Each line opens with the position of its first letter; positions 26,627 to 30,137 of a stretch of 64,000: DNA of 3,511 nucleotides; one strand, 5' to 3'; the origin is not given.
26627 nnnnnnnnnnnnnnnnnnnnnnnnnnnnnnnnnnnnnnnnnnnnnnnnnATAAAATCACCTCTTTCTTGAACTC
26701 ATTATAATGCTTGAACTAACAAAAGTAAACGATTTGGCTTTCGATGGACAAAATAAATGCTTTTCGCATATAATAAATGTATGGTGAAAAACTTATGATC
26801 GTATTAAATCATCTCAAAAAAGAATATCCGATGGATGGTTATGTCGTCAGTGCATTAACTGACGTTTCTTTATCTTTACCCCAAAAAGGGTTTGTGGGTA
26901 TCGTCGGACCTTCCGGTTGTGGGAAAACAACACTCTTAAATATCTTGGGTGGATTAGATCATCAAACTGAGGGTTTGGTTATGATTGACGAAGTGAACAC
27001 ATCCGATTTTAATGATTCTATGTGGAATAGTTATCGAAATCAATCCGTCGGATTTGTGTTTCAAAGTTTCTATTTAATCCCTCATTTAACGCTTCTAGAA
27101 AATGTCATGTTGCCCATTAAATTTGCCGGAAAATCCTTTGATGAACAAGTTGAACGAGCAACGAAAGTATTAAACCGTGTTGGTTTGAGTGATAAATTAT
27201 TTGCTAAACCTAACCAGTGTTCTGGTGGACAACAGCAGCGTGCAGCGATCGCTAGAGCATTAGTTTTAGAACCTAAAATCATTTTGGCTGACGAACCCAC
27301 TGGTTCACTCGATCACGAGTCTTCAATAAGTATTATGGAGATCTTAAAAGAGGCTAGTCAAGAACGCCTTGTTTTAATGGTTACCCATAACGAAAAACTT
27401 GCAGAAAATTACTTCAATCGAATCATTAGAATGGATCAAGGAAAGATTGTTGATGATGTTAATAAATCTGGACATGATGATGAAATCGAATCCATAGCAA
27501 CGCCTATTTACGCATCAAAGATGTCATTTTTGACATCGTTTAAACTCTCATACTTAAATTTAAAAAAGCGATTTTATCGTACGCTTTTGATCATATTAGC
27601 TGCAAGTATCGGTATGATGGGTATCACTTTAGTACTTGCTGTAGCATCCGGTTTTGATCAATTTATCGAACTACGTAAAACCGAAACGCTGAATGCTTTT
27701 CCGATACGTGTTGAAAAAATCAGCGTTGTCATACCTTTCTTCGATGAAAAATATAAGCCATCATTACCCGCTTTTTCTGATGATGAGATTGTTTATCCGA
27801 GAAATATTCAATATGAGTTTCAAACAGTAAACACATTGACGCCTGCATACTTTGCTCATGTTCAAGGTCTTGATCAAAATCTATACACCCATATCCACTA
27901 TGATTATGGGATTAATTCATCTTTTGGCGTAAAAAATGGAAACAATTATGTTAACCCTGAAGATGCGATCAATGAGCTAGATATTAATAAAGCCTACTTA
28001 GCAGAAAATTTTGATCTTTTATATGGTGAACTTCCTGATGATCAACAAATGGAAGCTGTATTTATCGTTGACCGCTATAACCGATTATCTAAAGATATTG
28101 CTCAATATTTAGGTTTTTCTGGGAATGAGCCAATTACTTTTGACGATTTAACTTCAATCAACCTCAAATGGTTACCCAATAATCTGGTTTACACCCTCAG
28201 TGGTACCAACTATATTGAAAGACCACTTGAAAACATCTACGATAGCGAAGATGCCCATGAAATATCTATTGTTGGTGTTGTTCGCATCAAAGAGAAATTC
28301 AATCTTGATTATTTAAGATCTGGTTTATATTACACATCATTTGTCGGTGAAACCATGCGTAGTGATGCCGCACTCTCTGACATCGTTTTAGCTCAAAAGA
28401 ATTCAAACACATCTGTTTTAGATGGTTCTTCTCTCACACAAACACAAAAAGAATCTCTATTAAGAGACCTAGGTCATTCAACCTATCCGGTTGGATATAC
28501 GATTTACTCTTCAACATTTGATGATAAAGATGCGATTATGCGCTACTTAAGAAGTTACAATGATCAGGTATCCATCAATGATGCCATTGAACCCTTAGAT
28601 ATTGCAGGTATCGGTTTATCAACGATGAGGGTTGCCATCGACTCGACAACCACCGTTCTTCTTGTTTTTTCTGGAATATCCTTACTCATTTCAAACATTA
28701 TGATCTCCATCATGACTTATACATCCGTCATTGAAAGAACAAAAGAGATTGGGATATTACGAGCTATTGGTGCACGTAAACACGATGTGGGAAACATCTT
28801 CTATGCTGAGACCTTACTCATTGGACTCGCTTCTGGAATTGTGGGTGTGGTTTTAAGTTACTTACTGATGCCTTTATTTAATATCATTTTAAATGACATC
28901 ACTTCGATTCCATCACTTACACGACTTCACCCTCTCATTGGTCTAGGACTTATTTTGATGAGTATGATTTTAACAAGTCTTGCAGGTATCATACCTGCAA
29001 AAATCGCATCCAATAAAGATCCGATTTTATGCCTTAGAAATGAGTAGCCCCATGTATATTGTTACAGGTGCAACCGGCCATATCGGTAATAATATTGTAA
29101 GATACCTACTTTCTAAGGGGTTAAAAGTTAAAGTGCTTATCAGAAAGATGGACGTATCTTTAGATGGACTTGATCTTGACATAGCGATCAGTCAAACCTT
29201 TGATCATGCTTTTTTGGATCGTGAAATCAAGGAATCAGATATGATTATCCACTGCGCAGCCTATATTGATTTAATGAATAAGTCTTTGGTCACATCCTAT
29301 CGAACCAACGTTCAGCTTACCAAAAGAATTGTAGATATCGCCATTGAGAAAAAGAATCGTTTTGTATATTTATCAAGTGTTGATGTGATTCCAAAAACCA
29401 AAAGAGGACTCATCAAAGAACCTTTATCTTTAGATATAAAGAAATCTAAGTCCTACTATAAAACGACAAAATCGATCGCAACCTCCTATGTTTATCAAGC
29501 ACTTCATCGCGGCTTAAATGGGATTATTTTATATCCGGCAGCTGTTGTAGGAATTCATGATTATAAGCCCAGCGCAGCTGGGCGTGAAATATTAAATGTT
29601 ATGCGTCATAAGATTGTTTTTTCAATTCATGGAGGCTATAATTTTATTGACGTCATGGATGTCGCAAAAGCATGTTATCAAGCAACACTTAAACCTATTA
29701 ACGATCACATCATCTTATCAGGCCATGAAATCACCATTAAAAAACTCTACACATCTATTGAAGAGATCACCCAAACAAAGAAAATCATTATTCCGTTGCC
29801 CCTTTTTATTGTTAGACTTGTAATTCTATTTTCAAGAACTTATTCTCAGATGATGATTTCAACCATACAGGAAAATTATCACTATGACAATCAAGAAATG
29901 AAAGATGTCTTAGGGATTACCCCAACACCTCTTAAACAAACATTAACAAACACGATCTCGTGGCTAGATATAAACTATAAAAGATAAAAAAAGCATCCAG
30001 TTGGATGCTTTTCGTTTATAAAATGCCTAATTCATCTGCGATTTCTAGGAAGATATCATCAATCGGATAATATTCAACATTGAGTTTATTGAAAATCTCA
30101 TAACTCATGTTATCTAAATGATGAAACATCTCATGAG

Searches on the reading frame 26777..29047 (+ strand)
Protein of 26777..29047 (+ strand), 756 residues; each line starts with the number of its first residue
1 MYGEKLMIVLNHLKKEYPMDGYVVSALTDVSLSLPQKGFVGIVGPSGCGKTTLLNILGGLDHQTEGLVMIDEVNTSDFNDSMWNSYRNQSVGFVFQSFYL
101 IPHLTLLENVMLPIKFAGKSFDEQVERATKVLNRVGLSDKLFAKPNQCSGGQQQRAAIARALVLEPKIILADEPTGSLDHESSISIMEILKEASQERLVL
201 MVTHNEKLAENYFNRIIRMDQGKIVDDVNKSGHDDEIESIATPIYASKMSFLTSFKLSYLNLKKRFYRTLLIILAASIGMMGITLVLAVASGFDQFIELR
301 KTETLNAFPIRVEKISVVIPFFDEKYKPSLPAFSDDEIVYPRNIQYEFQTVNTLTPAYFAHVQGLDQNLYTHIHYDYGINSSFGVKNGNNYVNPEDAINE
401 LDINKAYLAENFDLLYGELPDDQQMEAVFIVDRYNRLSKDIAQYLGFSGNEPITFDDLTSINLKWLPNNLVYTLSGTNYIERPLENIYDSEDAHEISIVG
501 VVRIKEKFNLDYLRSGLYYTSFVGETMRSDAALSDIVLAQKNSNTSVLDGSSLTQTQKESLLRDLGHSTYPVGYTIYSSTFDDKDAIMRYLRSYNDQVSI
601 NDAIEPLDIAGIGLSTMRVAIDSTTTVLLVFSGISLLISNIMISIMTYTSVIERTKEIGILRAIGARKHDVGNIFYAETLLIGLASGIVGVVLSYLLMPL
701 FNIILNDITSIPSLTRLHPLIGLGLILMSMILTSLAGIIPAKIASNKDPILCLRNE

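Call 83: search_protein_families(library=pfam, proteins=[window:26777-29047:+], max_evalue=0.00001)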
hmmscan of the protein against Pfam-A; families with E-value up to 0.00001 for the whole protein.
window:26777-29047:+ (756 aa): 2 families
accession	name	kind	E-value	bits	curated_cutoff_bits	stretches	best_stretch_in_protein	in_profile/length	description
PF00005.33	ABC_tran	-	5.6e-32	111.6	25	1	27-175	1-136/137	ABC transporter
PF02687.27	FtsX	-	1.7e-19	70.5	25.5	1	630-749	2-120/120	FtsX-like permease C-terminal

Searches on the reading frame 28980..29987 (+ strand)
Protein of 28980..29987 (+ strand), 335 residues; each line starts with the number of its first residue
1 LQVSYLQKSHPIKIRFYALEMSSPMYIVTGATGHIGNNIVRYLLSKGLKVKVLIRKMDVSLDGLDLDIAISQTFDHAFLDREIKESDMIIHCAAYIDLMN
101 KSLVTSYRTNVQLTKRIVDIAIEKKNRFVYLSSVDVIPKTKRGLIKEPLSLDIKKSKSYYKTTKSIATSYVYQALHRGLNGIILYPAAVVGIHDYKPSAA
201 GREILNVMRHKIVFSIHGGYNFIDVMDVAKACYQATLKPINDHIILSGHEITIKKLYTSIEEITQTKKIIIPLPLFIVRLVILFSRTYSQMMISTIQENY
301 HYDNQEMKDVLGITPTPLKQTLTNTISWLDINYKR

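Call 83: search_protein_families(library=pfam, proteins=[window:28980-29987:+], max_evalue=0.00001)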
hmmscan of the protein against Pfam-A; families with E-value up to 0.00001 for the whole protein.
window:28980-29987:+ (335 aa): 7 families
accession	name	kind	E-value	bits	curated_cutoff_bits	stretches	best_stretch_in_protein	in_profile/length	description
PF01370.27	Epimerase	-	8.4e-22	78.2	20.9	1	27-238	2-227/240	NAD dependent epimerase/dehydratase family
PF07993.18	NAD_binding_4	-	1.1e-14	54.7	20.1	1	81-199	84-213/258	Male sterility protein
PF01073.25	3Beta_HSD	-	1.2e-14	54.5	22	1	27-194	1-186/280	3-beta hydroxysteroid dehydrogenase/isomerase family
PF04321.23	RmlD_sub_bind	-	7.2e-09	35.6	27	1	27-146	4-114/287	RmlD substrate binding domain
PF05368.20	NmrA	-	1.2e-07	32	27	1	27-133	6-106/298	NmrA-like family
PF13460.12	NAD_binding_10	-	3.7e-07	30.6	27.2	1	30-188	1-145/184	NAD(P)H-binding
PF02719.21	Polysacc_synt_2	-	5.2e-07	29.6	20.2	1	27-134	2-129/293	Polysaccharide biosynthesis protein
